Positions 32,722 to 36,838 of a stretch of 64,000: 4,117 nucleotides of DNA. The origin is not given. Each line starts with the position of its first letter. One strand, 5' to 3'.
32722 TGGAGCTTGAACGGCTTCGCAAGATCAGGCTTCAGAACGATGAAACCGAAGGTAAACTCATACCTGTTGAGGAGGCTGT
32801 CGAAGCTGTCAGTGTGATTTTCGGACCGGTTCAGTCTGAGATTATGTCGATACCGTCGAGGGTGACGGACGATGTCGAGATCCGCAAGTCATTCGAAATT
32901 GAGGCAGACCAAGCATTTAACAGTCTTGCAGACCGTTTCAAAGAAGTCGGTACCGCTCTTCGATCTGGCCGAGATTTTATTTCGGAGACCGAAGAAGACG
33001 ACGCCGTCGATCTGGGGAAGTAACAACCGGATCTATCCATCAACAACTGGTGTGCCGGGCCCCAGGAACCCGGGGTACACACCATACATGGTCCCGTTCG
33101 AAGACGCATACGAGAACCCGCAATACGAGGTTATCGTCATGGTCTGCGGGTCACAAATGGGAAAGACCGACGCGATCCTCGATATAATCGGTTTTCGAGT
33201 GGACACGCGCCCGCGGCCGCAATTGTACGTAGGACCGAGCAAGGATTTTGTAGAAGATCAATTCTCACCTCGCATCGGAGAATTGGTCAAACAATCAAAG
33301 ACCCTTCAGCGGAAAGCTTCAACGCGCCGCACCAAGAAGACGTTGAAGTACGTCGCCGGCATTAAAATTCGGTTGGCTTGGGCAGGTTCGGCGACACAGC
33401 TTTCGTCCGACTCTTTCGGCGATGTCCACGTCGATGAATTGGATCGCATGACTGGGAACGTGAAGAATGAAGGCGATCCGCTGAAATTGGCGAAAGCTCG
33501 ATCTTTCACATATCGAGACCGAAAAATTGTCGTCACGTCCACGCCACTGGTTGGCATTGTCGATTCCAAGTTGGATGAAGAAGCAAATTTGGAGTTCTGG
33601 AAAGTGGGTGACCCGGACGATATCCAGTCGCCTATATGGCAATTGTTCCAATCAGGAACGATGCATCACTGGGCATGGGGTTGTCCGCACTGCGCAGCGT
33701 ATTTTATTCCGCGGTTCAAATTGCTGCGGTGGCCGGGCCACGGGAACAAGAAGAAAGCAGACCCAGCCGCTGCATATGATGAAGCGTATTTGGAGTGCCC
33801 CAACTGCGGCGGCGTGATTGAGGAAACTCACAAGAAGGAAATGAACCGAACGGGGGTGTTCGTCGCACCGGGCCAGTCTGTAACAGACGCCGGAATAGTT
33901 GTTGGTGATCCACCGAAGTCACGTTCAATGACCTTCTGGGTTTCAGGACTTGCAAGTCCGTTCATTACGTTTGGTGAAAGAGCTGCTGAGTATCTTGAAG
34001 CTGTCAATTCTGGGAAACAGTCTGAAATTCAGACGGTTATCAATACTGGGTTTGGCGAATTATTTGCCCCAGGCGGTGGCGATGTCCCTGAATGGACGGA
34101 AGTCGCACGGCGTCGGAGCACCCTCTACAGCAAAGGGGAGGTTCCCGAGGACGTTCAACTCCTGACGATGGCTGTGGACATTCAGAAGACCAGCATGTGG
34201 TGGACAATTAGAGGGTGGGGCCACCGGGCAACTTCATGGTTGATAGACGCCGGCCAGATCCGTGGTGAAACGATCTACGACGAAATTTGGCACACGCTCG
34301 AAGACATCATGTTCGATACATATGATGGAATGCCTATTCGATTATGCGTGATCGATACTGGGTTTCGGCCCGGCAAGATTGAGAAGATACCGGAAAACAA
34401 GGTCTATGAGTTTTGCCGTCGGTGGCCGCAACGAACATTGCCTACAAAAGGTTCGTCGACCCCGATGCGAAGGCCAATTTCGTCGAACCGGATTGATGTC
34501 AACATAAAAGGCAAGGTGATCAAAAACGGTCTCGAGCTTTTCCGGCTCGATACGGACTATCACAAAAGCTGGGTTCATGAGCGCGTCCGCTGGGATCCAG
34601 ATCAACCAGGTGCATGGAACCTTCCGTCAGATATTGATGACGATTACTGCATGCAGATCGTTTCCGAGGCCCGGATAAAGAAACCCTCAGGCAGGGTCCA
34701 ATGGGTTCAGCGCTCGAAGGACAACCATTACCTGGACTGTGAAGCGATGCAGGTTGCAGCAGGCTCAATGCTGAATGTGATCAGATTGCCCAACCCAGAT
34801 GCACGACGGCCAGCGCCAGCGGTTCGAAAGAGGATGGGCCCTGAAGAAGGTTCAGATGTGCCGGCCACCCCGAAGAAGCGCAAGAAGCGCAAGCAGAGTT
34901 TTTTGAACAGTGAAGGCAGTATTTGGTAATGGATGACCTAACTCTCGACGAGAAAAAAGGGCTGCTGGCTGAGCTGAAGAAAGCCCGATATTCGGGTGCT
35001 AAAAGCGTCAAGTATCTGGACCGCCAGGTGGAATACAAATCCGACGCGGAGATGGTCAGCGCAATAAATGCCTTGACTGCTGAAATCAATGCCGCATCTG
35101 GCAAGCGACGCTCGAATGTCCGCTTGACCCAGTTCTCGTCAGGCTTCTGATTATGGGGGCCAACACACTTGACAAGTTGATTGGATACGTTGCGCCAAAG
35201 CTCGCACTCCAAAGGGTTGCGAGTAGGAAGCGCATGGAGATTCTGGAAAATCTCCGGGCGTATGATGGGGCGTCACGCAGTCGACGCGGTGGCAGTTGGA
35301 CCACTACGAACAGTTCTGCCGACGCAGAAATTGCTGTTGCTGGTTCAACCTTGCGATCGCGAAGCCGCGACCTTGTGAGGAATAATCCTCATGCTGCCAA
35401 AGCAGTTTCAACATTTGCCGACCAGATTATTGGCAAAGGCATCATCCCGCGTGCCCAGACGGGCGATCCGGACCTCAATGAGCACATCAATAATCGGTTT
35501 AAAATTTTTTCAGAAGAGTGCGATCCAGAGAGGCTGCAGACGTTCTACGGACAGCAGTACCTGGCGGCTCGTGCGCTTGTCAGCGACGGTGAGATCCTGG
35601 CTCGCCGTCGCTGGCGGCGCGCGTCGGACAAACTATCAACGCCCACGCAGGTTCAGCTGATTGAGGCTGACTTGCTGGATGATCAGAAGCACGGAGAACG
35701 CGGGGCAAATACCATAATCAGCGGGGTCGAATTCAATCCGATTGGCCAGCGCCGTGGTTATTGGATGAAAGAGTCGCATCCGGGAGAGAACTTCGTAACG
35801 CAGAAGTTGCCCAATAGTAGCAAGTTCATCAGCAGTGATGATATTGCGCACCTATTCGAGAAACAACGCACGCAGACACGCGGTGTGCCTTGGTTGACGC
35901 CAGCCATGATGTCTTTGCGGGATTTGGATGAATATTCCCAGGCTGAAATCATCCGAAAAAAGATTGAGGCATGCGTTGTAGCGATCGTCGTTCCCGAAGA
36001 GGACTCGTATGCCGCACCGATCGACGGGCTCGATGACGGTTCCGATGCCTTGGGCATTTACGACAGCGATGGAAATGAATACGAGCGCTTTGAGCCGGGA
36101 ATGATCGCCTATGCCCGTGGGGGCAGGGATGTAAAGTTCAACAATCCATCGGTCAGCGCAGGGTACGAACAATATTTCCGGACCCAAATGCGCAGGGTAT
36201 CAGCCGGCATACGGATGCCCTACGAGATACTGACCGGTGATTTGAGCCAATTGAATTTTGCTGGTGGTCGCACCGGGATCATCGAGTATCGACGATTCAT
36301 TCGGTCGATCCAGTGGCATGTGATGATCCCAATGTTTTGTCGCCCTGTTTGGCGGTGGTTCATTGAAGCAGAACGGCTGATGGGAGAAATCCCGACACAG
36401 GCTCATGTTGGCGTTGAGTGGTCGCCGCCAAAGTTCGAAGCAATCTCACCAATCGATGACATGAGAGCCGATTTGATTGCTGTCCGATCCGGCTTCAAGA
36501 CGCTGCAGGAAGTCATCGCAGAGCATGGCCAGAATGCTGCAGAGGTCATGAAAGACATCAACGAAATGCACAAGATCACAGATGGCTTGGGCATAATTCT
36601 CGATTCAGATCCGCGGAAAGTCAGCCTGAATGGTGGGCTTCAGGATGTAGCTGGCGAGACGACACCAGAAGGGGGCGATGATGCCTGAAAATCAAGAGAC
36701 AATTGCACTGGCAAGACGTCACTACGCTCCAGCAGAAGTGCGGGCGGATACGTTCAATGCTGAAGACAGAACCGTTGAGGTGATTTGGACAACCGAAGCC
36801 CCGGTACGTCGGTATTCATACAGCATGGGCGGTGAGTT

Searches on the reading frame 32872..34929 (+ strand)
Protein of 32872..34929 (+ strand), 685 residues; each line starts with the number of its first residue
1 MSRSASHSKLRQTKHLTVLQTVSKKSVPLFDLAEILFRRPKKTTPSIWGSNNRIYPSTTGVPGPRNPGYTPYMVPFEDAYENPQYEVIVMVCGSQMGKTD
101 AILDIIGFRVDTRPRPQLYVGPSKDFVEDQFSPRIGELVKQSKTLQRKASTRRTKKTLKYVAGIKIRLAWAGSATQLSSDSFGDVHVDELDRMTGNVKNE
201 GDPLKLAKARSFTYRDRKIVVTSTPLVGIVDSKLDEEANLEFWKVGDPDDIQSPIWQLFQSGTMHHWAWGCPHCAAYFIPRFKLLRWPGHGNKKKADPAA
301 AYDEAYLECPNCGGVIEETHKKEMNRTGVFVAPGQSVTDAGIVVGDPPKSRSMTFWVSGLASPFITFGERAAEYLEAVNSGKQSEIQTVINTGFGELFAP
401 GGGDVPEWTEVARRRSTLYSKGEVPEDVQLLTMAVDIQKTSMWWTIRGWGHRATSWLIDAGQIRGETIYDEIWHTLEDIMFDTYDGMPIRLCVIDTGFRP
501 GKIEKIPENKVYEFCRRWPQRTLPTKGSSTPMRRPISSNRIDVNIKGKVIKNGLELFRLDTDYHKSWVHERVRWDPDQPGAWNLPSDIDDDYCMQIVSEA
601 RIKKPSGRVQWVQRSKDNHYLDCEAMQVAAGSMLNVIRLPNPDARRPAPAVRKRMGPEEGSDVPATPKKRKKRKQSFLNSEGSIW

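Call 9: search_protein_families(library=pfam, proteins=[window:32872-34929:+], max_evalue=0.01)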
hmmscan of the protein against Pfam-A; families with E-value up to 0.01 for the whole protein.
window:32872-34929:+ (685 aa): 2 families
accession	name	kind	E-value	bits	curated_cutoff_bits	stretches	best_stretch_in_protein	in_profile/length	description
PF20454.4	GpA_nuclease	-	5e-54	183.9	22.5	1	354-636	3-289/294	Terminase large subunit gpA, endonuclease domain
PF05876.18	GpA_ATPase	-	8.5e-51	173.4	25.6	1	62-329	4-246/247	Phage terminase large subunit gpA, ATPase domain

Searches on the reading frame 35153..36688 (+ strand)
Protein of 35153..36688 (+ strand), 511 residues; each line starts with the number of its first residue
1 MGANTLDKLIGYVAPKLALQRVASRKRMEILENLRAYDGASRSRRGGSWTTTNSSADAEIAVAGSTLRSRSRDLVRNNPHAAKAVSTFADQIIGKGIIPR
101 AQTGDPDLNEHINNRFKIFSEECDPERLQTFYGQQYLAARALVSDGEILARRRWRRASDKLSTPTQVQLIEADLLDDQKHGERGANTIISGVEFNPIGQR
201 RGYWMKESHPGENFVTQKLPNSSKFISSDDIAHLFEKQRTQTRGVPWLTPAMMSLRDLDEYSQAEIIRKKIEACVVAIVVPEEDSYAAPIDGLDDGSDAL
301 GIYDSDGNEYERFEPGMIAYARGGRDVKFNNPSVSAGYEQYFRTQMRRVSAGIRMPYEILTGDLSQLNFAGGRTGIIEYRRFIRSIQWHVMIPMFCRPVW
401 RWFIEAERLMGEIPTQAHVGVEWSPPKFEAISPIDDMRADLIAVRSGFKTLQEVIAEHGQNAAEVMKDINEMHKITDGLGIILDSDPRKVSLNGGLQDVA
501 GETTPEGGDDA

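Call 9: search_protein_families(library=pfam, proteins=[window:35153-36688:+], max_evalue=0.01)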
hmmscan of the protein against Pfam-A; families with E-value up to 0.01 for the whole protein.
window:35153-36688:+ (511 aa): 1 family
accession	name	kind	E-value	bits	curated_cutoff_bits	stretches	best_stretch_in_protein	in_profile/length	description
PF05136.18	Phage_portal_2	-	1.1e-104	350.9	32.9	1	43-387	2-354/354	Phage portal protein, lambda family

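Call 16: search_dna_similar(query=window:35153-36688:+, collection=phages, mode=protein, max_rows=25)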
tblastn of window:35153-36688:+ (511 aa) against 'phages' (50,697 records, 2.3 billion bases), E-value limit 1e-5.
Records with a match: 687; places in all: 688; records where one place covers at least 80% of the query: 618.
Best place of each record, by identity: <60% 687.
By first word of the organism name: Escherichia 109; Salmonella 88; Vibrio 64; Pseudomonas 60; Rhodobacter 39; Aeromonas 29; Klebsiella 27; Ralstonia 23; Proteus 19; Bacteriophage 16; and 63 more.
By host as written in the record: - 97; Escherichia coli 40; Rhodobacter capsulatus YW1 39; Pseudomonas aeruginosa 32; Salmonella enterica subsp. enterica serovar Typhimurium 23; Ralstonia solanacearum 21; Salmonella enterica 17; Proteus mirabilis 13; and 226 more.
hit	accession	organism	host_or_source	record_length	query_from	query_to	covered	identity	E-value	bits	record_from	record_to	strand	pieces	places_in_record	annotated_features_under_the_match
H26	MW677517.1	Rhodobacter phage RcKemmy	Rhodobacter capsulatus YW1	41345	4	510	99%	44.2%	4e-133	431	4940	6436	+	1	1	8: portal protein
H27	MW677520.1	Rhodobacter phage RcOceanus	Rhodobacter capsulatus YW1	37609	5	499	97%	44.2%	3e-134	435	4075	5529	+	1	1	7: portal protein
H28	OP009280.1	Rhodobacter phage RcMeacham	Rhodobacter capsulatus YW1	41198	5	499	97%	44.2%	3e-134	435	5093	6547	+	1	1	portal protein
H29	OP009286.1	Rhodobacter phage RcSwan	Rhodobacter capsulatus YW1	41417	5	499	97%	44.2%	3e-134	435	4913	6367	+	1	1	portal protein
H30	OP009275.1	Rhodobacter phage RcKvothe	Rhodobacter capsulatus YW1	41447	5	499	97%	44.2%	3e-134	435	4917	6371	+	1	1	portal protein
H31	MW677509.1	Rhodobacter phage RcBaka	Rhodobacter capsulatus YW1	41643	5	499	97%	44.2%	3e-134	435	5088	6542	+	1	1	9: portal protein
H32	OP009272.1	Rhodobacter phage RcKai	Rhodobacter capsulatus YW1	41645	5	499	97%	44.2%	3e-134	435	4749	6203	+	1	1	portal protein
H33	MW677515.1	Rhodobacter phage RcHotPocket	Rhodobacter capsulatus YW1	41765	5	499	97%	44.2%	3e-134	435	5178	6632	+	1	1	9: portal protein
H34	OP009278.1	Rhodobacter phage RcMamaDuck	Rhodobacter capsulatus YW1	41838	5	499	97%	44.2%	3e-134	435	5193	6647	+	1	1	portal protein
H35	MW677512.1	Rhodobacter phage RcFrancesLouise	Rhodobacter capsulatus YW1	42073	5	499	97%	44.2%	3e-134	435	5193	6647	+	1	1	9: portal protein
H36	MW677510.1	Rhodobacter phage RcDormio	Rhodobacter capsulatus YW1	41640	5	499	97%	44.2%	4e-134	434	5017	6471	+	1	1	8: portal protein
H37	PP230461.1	Bordetella phage PY223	Bordetella bronchiseptica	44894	4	511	99%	36.8%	2e-100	337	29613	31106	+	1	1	portal protein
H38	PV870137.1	Bordetella phage vB_BbrM_PBb002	Bordetella bronchiseptica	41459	4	511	99%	36.8%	2e-100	337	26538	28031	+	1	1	portal protein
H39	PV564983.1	Bordetella phage PBb001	Bordetella bronchiseptica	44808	4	511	99%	36.2%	1e-98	332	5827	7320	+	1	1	portal protein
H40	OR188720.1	Pseudomonas phage LPPA33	Pseudomonas aeruginosa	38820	15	509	97%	36.0%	1e-88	303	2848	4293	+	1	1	hypothetical protein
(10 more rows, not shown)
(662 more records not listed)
